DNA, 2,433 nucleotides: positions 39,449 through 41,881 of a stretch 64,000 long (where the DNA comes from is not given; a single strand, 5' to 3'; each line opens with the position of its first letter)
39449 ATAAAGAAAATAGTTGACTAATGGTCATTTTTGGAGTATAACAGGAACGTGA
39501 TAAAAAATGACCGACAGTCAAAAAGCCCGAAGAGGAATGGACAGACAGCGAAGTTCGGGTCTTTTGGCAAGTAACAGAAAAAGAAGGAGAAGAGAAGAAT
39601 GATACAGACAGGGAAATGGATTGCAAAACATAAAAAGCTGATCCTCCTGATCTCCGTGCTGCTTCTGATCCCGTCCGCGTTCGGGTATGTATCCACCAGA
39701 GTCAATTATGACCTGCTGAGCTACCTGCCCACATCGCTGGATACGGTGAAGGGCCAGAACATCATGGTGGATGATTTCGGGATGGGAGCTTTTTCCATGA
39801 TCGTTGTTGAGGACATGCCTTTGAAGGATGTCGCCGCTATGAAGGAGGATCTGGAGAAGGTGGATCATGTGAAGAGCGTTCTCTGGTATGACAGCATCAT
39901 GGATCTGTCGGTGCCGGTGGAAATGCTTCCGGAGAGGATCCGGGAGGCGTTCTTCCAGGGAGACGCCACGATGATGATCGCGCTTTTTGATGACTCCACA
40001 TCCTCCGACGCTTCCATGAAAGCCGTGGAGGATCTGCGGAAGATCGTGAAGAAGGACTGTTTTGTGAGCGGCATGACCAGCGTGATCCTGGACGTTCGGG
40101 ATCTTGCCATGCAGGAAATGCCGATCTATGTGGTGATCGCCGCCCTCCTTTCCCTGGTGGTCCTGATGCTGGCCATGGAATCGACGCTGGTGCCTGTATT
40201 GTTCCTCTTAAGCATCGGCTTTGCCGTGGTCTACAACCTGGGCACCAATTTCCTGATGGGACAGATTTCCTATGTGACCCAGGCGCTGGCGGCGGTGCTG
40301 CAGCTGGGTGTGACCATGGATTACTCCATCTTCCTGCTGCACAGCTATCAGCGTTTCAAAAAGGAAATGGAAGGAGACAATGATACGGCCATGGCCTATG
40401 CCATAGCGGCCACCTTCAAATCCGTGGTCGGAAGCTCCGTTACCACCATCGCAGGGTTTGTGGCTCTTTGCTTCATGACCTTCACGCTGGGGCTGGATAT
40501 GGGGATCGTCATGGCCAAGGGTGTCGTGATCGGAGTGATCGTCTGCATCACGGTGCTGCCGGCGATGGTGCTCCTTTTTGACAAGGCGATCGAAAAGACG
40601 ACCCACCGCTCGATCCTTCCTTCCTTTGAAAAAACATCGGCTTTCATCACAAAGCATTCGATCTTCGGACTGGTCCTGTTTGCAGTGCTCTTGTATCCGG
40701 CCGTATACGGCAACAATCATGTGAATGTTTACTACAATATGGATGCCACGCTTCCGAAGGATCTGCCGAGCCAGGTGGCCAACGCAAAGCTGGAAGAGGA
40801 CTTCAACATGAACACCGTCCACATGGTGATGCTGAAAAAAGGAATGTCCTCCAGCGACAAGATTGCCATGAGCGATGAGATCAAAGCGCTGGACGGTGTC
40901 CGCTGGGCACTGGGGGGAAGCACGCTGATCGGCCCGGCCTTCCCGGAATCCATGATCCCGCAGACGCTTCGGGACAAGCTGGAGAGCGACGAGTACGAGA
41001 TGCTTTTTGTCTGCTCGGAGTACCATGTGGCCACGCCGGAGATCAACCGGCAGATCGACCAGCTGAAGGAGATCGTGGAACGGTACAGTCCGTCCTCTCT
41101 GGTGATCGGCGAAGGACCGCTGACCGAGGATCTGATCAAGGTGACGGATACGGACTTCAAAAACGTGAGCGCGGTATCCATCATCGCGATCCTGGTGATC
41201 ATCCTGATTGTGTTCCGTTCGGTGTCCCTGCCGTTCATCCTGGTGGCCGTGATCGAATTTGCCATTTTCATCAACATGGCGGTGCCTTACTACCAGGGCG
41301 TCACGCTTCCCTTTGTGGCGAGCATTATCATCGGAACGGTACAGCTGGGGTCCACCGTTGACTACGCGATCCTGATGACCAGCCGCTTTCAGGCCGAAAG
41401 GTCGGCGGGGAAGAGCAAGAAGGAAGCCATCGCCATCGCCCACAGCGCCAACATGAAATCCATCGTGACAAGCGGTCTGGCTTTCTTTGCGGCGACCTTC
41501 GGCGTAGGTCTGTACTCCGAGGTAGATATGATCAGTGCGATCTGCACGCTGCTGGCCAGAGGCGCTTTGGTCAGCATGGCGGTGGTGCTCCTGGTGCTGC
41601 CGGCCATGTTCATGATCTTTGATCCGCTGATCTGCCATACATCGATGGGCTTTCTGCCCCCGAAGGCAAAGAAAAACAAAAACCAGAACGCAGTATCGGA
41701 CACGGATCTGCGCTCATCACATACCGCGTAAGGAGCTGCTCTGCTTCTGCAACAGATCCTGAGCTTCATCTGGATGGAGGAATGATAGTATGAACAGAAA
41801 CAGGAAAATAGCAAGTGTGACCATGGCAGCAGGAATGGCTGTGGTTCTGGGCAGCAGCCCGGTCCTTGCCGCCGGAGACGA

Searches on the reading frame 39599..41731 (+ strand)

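Call 18: search_protein_families(library=pfam, proteins=[window:39599-41731:+], max_evalue=0.001)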
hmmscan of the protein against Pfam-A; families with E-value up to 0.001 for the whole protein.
window:39599-41731:+ (710 aa): 2 families
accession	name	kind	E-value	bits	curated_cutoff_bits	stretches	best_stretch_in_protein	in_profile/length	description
PF03176.21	MMPL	-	4.2e-54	184.2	20.5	2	385-673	3-301/333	MMPL family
PF00873.25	ACR_tran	-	2.3e-06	26.1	28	1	518-674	862-1020/1021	AcrB/AcrD/AcrF family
